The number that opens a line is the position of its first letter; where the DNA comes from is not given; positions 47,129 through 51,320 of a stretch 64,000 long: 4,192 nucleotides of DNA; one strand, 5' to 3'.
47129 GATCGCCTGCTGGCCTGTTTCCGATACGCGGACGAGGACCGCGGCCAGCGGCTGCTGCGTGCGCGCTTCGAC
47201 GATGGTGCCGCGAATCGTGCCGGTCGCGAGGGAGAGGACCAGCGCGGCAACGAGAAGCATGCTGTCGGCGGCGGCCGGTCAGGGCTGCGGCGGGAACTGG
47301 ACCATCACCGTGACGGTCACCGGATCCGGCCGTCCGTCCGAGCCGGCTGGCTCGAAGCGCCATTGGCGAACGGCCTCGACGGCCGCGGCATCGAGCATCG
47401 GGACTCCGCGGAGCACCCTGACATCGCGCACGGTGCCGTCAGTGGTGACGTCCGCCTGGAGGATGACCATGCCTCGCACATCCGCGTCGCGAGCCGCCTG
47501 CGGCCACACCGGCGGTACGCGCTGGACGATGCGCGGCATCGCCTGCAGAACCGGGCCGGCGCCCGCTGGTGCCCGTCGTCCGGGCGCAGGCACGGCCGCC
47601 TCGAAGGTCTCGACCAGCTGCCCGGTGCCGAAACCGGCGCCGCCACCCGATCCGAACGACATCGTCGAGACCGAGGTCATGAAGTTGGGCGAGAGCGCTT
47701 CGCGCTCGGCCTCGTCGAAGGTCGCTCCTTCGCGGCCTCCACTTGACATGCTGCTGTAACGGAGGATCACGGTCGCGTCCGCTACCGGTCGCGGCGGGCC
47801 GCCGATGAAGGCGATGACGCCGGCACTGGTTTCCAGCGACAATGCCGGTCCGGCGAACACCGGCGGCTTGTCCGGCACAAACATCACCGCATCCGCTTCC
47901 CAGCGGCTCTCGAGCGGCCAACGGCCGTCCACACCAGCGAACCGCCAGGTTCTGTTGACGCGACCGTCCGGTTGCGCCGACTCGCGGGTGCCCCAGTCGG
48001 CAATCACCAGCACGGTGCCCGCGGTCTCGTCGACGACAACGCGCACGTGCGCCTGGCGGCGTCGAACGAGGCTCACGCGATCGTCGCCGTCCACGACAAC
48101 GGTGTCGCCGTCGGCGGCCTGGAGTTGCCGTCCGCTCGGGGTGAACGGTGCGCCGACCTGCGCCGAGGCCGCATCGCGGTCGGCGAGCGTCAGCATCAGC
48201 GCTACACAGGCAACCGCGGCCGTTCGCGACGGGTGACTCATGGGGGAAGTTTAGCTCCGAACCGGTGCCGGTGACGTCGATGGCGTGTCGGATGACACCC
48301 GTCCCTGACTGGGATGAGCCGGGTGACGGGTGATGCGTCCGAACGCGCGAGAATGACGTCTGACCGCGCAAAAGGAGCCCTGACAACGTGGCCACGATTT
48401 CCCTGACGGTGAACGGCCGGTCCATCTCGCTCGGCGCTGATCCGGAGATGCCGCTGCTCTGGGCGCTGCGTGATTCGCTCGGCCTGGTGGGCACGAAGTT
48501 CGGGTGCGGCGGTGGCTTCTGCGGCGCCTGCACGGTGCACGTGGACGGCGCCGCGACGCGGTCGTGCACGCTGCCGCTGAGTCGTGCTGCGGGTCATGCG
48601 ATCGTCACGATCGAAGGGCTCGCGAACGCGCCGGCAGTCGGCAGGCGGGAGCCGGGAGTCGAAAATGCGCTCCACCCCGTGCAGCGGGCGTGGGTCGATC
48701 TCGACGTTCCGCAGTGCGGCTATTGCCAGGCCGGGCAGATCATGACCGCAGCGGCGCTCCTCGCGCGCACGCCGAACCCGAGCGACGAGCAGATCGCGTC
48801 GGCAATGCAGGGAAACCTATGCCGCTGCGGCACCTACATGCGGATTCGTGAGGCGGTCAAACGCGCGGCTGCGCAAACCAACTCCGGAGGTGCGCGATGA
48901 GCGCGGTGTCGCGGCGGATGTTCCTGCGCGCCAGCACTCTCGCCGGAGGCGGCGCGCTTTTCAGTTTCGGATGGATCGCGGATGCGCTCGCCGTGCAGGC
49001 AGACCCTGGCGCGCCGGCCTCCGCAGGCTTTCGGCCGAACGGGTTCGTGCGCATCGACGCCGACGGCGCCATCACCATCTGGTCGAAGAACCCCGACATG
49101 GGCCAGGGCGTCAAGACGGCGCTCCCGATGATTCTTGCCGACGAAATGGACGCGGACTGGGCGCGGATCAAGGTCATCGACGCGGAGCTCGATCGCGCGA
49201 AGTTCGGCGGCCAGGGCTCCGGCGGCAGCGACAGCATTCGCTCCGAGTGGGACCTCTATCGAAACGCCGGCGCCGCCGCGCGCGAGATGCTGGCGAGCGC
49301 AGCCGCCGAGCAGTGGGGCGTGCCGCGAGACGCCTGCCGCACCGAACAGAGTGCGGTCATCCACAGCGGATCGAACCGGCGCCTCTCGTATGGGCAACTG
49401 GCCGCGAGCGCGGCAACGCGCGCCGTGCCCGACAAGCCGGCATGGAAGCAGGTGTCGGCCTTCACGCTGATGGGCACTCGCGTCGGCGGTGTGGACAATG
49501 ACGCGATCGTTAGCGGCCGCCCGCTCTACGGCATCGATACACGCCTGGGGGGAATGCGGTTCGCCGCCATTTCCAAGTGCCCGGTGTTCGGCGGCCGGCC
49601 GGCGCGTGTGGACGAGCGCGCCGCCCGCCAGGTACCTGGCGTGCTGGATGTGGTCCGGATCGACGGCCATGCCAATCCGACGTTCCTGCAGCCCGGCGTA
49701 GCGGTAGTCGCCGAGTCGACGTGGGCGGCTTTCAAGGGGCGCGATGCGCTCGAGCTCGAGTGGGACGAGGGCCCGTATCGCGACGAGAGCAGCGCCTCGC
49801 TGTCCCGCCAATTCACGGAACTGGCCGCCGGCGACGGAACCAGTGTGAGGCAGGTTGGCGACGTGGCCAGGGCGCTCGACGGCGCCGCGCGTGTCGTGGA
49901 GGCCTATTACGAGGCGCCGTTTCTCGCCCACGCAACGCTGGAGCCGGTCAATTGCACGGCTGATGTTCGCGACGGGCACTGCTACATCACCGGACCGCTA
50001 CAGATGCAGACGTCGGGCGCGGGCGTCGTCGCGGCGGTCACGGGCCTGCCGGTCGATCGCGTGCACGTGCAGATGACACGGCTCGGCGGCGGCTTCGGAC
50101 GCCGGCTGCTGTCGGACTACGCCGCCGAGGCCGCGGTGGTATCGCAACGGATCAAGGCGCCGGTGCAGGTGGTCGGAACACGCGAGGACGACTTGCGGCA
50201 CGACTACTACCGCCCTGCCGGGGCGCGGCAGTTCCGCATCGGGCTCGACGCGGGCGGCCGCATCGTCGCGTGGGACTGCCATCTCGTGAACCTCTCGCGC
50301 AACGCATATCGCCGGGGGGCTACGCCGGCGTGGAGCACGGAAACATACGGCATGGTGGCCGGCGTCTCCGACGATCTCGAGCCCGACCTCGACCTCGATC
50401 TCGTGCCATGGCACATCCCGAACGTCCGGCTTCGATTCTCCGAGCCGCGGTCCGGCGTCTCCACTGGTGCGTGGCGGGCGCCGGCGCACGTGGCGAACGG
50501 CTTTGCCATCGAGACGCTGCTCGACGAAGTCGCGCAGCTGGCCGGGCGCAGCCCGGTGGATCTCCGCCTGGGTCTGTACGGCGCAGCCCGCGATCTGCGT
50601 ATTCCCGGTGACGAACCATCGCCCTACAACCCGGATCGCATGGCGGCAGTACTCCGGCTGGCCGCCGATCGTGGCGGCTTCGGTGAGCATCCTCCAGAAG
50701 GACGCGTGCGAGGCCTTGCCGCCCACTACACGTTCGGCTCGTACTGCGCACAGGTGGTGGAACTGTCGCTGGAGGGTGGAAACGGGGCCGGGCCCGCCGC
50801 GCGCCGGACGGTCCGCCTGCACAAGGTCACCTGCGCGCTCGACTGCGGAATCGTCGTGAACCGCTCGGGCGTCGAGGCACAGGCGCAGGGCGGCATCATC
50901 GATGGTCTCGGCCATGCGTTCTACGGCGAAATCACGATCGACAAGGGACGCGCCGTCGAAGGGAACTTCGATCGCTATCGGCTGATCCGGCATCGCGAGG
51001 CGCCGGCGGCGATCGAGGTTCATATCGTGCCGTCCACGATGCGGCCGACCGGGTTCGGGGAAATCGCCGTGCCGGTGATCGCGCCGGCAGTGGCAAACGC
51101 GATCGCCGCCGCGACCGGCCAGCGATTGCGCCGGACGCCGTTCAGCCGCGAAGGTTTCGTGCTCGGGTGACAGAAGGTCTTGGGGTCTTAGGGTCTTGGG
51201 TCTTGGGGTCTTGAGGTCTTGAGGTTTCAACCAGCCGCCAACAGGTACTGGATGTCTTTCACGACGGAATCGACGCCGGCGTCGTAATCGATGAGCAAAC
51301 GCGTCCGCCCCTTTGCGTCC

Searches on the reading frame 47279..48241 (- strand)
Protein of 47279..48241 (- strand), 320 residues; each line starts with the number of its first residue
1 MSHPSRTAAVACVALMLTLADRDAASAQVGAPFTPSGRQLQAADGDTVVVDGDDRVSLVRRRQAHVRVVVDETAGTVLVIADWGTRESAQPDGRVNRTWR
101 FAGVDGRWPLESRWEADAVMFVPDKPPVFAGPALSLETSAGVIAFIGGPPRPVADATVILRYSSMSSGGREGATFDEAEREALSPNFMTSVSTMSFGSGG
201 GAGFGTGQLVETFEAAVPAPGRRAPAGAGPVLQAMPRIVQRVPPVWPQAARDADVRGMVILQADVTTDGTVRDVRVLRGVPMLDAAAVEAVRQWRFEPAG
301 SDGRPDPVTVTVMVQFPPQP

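Call 91: search_protein_families(library=pfam, proteins=[window:47279-48241:-], max_evalue=0.00001)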
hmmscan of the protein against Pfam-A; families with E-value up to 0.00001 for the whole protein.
window:47279-48241:- (320 aa): 1 family
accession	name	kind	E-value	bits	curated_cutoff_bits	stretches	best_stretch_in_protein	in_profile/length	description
PF03544.19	TonB_C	-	1.8e-18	67.2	24.6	1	243-316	2-77/79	Gram-negative bacterial TonB protein C-terminal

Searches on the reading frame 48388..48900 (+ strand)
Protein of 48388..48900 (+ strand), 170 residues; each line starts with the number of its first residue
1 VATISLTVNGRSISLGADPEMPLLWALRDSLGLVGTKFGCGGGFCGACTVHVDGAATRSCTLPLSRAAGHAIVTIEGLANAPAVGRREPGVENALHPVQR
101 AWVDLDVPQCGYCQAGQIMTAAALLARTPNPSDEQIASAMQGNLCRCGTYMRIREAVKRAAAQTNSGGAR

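Call 91: search_protein_families(library=pfam, proteins=[window:48388-48900:+], max_evalue=0.00001)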
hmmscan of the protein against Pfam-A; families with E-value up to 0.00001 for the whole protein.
window:48388-48900:+ (170 aa): 3 families
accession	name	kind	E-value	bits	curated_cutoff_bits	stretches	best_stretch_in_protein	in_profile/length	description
PF01799.25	Fer2_2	-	3.2e-29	101.3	30.3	1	74-158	1-75/75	[2Fe-2S] binding domain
PF00111.32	Fer2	-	4.4e-09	36.6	21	1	7-59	2-54/77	2Fe-2S iron-sulfur cluster binding domain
PF13085.11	Fer2_3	-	5.2e-06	26.9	27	0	39-83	51-94/107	2Fe-2S iron-sulfur cluster binding domain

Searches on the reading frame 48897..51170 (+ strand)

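Call 91: search_protein_families(library=pfam, proteins=[window:48897-51170:+], max_evalue=0.00001)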
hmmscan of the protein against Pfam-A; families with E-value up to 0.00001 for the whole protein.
window:48897-51170:+ (757 aa): 2 families
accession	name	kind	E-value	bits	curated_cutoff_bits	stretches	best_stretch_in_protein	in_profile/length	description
PF02738.23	MoCoBD_1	-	5.5e-30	104.7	27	1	319-558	14-241/244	Molybdopterin cofactor-binding domain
PF20256.3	MoCoBD_2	-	7.3e-30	104.9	27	2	49-174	50-172/283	Molybdopterin cofactor-binding domain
